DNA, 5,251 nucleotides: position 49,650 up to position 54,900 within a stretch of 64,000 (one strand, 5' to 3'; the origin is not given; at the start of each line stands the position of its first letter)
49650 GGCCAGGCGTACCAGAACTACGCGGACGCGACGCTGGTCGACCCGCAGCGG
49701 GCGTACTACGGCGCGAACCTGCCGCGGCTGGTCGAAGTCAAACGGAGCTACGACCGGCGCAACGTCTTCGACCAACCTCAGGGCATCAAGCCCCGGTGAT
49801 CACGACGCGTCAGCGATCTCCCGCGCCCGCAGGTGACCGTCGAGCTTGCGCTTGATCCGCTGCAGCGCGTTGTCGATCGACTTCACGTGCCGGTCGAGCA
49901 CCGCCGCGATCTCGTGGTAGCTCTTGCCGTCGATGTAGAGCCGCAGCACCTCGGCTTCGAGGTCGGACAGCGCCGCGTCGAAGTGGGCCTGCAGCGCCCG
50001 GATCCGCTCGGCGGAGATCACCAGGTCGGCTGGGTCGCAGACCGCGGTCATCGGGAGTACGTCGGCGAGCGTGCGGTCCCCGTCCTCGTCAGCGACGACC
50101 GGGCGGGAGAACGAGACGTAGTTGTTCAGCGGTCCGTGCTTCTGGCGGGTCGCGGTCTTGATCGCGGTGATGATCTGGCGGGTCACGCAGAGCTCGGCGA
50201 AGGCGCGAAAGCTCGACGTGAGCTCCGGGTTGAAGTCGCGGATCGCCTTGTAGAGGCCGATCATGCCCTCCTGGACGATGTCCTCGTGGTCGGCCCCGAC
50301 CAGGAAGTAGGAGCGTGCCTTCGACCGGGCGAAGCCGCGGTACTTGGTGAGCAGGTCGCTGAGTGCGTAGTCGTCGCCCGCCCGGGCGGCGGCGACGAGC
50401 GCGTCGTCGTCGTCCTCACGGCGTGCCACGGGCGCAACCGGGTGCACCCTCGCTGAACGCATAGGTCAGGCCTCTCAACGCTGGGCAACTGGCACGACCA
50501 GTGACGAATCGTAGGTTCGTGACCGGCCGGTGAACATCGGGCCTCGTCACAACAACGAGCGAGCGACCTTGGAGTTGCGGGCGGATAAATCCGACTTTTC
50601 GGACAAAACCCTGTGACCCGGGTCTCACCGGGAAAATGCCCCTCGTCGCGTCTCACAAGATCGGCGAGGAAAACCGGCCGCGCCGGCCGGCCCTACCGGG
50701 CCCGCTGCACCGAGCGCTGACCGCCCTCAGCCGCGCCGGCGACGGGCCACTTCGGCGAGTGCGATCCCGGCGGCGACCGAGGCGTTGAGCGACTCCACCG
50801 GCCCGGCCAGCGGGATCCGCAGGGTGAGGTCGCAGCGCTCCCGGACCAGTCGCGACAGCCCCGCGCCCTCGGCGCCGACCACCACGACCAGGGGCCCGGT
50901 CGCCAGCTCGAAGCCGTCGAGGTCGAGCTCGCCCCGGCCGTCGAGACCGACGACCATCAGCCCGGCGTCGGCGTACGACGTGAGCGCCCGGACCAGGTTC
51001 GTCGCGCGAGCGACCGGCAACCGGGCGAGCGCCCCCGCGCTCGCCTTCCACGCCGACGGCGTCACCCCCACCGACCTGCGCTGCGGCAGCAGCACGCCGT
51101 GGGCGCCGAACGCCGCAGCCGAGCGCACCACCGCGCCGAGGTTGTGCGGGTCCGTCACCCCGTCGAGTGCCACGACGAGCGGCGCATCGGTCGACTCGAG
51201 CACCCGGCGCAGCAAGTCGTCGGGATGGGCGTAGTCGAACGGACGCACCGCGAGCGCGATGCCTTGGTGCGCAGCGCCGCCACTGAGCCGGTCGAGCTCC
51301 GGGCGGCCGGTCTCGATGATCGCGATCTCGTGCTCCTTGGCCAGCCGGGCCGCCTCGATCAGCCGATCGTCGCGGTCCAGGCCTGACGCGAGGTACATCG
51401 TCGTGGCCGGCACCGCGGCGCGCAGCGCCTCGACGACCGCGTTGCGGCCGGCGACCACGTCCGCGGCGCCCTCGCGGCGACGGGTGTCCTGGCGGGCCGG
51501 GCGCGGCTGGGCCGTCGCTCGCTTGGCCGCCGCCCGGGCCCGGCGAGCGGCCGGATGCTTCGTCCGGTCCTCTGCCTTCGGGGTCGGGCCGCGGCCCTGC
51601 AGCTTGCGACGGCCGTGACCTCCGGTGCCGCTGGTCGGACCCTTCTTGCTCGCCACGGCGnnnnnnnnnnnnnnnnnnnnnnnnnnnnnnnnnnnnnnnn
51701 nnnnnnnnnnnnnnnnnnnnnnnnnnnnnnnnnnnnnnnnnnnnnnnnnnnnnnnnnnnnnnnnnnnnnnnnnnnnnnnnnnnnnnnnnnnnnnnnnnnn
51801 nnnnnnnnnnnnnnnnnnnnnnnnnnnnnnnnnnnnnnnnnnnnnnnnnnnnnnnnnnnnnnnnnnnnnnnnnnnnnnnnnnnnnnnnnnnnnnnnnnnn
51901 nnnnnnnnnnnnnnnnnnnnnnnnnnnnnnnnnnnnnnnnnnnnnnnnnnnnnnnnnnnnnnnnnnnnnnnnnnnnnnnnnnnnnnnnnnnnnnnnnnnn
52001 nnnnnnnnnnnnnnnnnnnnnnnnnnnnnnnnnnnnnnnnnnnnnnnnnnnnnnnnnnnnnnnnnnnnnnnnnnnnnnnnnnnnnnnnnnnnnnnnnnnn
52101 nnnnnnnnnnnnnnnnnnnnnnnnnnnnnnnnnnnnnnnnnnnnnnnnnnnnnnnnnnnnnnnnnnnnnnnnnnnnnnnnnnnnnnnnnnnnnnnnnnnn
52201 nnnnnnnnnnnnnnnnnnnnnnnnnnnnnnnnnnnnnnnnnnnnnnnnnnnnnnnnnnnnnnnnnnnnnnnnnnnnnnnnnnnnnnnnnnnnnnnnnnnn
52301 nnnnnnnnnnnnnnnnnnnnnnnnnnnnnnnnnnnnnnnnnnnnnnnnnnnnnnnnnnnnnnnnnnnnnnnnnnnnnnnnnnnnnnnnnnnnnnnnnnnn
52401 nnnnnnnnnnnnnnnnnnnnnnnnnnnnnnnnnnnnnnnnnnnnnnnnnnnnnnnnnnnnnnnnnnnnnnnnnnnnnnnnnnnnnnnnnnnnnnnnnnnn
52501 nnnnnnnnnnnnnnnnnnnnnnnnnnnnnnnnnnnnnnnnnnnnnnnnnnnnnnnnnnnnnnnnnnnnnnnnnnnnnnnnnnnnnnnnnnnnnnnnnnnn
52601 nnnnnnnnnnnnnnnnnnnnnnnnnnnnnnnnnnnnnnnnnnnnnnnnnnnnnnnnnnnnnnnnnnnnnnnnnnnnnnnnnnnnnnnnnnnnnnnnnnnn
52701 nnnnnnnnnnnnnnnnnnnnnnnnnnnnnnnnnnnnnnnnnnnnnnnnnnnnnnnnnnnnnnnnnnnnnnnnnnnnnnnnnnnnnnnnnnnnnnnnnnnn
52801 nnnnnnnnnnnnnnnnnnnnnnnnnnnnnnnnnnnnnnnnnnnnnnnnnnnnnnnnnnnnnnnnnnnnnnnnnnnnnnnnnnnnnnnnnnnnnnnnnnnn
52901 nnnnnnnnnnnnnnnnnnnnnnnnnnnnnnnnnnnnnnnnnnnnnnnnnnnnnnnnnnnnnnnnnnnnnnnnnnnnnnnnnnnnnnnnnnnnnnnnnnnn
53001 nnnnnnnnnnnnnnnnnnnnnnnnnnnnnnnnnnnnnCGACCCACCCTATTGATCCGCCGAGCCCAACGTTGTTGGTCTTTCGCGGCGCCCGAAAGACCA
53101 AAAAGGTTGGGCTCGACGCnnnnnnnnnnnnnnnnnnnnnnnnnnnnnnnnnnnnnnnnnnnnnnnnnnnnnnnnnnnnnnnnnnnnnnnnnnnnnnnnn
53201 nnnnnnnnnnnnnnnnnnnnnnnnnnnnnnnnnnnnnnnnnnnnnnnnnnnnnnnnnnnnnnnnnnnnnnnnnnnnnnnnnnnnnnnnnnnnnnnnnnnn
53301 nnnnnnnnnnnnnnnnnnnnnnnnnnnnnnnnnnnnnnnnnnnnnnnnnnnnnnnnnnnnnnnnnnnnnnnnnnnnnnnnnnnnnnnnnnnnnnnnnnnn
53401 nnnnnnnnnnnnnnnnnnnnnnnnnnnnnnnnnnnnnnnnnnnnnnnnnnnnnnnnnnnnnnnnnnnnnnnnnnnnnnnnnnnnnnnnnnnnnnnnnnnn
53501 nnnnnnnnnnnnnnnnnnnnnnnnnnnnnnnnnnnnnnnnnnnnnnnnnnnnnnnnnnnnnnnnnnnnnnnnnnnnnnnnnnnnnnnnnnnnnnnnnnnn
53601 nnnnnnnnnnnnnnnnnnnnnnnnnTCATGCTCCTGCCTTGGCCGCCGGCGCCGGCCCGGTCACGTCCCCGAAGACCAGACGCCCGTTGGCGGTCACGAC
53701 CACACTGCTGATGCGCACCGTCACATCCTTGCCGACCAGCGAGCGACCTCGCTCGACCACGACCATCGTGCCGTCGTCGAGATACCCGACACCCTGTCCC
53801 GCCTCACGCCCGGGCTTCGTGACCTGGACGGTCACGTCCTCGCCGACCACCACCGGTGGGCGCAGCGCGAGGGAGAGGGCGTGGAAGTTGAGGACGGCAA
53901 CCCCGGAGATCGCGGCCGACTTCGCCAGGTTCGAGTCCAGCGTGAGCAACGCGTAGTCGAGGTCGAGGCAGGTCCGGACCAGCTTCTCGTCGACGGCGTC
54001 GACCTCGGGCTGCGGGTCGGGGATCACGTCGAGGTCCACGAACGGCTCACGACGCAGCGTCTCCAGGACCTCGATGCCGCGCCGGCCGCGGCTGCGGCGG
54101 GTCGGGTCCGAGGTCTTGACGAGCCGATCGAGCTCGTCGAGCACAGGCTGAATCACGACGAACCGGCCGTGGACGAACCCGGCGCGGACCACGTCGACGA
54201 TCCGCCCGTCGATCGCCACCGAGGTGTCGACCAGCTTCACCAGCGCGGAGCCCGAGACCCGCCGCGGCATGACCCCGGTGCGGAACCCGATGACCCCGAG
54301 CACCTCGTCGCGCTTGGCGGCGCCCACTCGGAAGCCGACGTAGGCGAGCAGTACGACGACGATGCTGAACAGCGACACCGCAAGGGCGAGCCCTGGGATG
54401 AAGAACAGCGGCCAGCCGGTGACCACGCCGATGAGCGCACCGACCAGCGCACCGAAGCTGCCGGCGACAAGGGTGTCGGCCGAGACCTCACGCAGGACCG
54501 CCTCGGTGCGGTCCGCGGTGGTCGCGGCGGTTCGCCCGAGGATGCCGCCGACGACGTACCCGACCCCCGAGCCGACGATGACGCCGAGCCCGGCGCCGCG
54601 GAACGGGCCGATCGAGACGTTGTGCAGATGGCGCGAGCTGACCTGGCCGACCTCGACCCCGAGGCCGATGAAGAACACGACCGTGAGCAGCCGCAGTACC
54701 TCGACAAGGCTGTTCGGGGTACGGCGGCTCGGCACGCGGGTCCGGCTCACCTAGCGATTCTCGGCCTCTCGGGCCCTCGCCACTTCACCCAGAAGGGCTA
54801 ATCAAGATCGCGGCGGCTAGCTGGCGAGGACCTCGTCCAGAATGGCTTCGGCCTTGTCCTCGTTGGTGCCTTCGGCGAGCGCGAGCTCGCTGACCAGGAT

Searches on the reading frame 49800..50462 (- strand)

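Call 24: search_protein_families(library=pfam, proteins=[window:49800-50462:-], max_evalue=0.0001)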
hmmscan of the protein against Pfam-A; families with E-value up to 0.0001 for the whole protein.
window:49800-50462:- (220 aa): 3 families
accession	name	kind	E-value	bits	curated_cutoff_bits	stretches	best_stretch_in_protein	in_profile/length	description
PF04542.20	Sigma70_r2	-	1.7e-14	53.8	24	1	37-106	1-70/71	Sigma-70 region 2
PF08281.18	Sigma70_r4_2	-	7.7e-09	35.5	25.7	1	164-207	10-54/54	Sigma-70, region 4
PF13384.12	HTH_23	-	7.4e-05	22.9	24.6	0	170-209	8-48/50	Homeodomain-like domain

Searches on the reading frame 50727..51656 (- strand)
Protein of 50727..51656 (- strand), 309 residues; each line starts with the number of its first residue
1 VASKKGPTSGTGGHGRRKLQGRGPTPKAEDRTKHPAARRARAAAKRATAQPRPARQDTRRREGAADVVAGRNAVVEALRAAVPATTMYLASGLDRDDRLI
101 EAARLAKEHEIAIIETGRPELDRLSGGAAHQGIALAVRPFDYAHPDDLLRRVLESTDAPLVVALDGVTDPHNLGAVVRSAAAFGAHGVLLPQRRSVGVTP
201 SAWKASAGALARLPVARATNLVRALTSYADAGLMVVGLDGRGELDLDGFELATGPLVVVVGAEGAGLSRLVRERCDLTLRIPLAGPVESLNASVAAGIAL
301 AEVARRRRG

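Call 24: search_protein_families(library=pfam, proteins=[window:50727-51656:-], max_evalue=0.0001)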
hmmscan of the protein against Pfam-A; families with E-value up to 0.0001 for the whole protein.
window:50727-51656:- (309 aa): 2 families
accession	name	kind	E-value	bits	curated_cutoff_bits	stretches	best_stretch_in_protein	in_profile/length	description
PF00588.24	SpoU_methylase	-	3.7e-36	124.8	29.7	1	160-300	2-141/142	SpoU rRNA Methylase family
PF08032.17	SpoU_sub_bind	-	7.5e-15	55.5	22.8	1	68-142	2-75/76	RNA 2'-O ribose methyltransferase substrate binding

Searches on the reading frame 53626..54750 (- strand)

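Call 24: search_protein_families(library=pfam, proteins=[window:53626-54750:-], max_evalue=0.0001)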
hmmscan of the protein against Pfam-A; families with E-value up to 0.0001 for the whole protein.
window:53626-54750:- (374 aa): 1 family
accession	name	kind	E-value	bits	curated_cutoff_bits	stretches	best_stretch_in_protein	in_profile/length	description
PF01938.26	TRAM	-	1.8e-06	28.1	21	1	301-348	3-49/61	TRAM domain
